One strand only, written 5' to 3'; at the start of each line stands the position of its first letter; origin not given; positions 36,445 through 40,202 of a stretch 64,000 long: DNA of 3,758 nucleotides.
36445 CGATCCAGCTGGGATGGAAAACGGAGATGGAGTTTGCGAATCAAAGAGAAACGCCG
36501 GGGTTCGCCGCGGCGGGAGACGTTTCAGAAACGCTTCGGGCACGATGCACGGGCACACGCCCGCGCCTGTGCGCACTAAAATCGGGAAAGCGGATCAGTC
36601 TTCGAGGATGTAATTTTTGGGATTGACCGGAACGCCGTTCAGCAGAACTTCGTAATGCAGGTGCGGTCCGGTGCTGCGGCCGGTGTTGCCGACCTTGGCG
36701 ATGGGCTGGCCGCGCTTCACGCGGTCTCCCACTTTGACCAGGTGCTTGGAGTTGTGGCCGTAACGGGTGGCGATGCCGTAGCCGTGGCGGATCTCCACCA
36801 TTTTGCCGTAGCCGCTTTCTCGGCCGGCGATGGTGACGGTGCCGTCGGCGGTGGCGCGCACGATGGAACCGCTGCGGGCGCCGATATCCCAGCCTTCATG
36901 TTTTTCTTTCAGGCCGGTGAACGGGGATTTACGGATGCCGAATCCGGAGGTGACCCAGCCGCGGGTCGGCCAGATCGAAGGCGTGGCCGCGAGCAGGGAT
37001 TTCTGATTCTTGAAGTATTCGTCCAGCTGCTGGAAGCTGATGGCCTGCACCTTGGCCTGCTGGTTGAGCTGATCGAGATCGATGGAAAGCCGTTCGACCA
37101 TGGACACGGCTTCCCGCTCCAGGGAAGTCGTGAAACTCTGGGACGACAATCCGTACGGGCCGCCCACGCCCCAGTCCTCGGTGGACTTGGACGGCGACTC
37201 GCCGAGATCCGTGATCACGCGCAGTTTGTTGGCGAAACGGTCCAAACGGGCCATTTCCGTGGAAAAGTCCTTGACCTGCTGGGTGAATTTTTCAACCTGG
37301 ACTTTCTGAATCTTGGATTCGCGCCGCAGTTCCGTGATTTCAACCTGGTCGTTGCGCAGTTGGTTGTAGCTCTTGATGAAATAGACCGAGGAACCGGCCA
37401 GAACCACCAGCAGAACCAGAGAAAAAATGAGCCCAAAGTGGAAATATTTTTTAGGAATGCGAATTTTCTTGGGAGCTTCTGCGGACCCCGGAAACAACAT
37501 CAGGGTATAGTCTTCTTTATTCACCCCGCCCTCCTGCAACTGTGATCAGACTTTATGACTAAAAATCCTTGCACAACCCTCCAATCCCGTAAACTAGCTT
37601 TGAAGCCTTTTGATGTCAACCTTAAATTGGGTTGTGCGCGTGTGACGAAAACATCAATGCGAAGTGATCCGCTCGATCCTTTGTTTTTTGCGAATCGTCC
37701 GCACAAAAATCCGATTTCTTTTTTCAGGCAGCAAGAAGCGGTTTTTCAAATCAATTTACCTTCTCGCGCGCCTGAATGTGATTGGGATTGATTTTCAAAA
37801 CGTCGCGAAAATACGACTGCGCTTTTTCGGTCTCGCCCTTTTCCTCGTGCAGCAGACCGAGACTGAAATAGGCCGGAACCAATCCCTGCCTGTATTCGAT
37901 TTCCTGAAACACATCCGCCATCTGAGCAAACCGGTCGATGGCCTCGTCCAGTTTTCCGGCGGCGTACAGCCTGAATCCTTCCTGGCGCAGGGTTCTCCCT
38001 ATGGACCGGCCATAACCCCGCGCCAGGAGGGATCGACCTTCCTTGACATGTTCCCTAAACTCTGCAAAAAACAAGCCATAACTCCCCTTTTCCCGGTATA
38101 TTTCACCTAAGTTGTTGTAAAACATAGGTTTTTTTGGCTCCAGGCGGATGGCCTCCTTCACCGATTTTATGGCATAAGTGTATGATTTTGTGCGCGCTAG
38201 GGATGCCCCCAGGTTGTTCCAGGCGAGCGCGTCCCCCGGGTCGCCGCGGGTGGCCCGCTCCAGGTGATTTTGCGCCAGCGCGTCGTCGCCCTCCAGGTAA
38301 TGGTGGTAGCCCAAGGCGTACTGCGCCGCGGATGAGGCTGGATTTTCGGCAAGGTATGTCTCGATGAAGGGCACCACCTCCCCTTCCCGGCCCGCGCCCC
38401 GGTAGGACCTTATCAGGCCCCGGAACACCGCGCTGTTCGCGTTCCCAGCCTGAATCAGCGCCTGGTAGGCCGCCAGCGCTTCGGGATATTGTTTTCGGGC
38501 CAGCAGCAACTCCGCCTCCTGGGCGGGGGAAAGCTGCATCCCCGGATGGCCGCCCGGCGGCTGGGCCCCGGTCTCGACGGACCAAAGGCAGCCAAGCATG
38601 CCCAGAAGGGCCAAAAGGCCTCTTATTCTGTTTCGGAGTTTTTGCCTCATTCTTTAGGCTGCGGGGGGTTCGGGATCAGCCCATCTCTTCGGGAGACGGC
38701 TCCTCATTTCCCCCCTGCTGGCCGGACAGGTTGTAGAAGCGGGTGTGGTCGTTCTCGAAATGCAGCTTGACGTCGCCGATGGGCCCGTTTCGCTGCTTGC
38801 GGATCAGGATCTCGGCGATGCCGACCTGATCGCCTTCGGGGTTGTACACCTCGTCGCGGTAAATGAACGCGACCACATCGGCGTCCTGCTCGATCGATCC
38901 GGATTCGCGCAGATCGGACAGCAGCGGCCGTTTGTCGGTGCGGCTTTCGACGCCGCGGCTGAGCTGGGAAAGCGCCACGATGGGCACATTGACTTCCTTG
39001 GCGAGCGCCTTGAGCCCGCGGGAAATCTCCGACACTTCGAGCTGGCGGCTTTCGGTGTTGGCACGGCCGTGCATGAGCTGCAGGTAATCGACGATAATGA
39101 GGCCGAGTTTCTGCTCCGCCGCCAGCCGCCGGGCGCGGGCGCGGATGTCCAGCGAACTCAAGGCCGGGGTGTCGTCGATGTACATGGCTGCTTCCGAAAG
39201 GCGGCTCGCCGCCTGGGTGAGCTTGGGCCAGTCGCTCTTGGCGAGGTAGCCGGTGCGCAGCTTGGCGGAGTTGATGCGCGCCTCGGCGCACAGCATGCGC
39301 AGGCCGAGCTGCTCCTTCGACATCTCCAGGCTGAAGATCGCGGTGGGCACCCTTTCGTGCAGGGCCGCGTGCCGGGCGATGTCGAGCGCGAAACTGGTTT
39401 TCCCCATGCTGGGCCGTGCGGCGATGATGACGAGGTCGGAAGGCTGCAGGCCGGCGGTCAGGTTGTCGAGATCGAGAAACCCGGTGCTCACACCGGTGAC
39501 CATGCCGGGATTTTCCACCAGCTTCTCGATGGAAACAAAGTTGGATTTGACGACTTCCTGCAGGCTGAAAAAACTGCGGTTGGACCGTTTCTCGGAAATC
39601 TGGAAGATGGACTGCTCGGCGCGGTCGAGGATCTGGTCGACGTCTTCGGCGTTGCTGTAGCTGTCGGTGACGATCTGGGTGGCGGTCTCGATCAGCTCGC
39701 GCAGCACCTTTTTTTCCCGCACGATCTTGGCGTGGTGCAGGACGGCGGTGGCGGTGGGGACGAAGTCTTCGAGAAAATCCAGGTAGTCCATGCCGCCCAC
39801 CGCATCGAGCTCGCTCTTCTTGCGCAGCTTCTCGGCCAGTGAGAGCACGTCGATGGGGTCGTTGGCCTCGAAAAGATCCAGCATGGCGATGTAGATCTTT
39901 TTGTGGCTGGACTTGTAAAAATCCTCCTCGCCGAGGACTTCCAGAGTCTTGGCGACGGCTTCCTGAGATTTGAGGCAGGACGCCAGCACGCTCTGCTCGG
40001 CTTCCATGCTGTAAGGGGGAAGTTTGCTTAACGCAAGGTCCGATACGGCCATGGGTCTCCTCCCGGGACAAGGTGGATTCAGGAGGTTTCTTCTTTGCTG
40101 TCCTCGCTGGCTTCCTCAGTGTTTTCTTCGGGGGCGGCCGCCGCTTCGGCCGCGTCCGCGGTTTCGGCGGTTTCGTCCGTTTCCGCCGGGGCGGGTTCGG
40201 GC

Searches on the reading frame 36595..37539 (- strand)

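Call 57: search_protein_families(library=pfam, proteins=[window:36595-37539:-], max_evalue=0.001)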
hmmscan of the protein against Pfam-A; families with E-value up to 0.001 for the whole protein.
window:36595-37539:- (314 aa): 1 family
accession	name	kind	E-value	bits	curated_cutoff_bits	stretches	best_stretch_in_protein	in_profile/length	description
PF01551.29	Peptidase_M23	-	5.3e-35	119.9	28.7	1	213-307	2-96/96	Peptidase family M23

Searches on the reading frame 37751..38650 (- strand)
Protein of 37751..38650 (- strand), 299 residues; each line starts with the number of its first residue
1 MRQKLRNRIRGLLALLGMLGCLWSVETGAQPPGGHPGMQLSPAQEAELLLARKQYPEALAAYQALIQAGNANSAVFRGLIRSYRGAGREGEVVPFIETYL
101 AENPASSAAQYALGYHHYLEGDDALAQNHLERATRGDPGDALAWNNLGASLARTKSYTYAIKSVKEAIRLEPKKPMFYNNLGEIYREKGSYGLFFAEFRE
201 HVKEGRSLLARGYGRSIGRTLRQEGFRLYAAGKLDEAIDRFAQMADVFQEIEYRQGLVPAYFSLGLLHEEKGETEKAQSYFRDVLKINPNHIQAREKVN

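Call 57: search_protein_families(library=pfam, proteins=[window:37751-38650:-], max_evalue=0.001)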
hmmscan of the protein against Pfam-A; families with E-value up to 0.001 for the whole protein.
window:37751-38650:- (299 aa): 16 families
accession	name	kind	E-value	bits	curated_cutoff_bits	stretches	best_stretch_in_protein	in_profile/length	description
PF07719.23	TPR_2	-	2.5e-20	71.3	27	1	260-291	3-34/34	Tetratricopeptide repeat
PF13432.12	TPR_16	-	1.1e-18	67.7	32.7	1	125-174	15-64/65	Tetratricopeptide repeat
PF13424.12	TPR_12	-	9.7e-16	58.2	30.1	1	223-287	8-74/77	Tetratricopeptide repeat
PF00515.34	TPR_1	-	1.5e-15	56.6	27.8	2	259-291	2-34/34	Tetratricopeptide repeat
PF13428.12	TPR_14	-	5.7e-15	54.8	23.5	1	108-148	2-42/44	Tetratricopeptide repeat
PF13431.12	TPR_17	-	9.7e-15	54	24.4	0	165-191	3-29/34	Tetratricopeptide repeat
PF13181.12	TPR_8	-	1e-12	47.5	25.7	1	259-291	2-34/34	Tetratricopeptide repeat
PF13414.12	TPR_11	-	6.4e-12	45.4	26.8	1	157-189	10-42/42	TPR repeat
PF14559.12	TPR_19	-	6.5e-12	46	25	1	49-112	1-64/68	Tetratricopeptide repeat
PF13174.12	TPR_6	-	2e-07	31.6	26.3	0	260-291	2-33/33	Tetratricopeptide repeat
PF13176.12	TPR_7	-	3e-06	27.3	27.9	0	260-287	1-28/36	Tetratricopeptide repeat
PF23914.1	TPR_CcmH_CycH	-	8.9e-05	22.8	42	0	137-184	46-93/158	Cytochrome c-type biogenesis protein H TPR domain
PF12569.14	NatA_aux_su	-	0.00016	21.2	33.3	0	44-110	43-110/515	N-terminal acetyltransferase A, auxiliary subunit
PF12895.13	ANAPC3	-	0.00024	21.8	27.2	0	96-166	12-81/82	Anaphase-promoting complex, cyclosome, subunit 3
PF13429.12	TPR_15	-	0.00059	19.8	26.2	0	45-173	50-178/280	Tetratricopeptide repeat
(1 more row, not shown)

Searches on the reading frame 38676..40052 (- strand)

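Call 57: search_protein_families(library=pfam, proteins=[window:38676-40052:-], max_evalue=0.001)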
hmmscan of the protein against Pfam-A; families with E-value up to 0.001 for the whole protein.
window:38676-40052:- (458 aa): 3 families
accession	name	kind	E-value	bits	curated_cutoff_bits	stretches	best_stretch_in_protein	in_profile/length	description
PF03796.21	DnaB_C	-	7.3e-112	373.3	27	1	187-441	1-255/255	DnaB-like helicase C terminal domain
PF00772.26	DnaB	-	2.6e-29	101.7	23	1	12-113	2-103/103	DnaB-like helicase N terminal domain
PF13481.12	AAA_25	-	1.3e-11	44.9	27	1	201-363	28-189/195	AAA domain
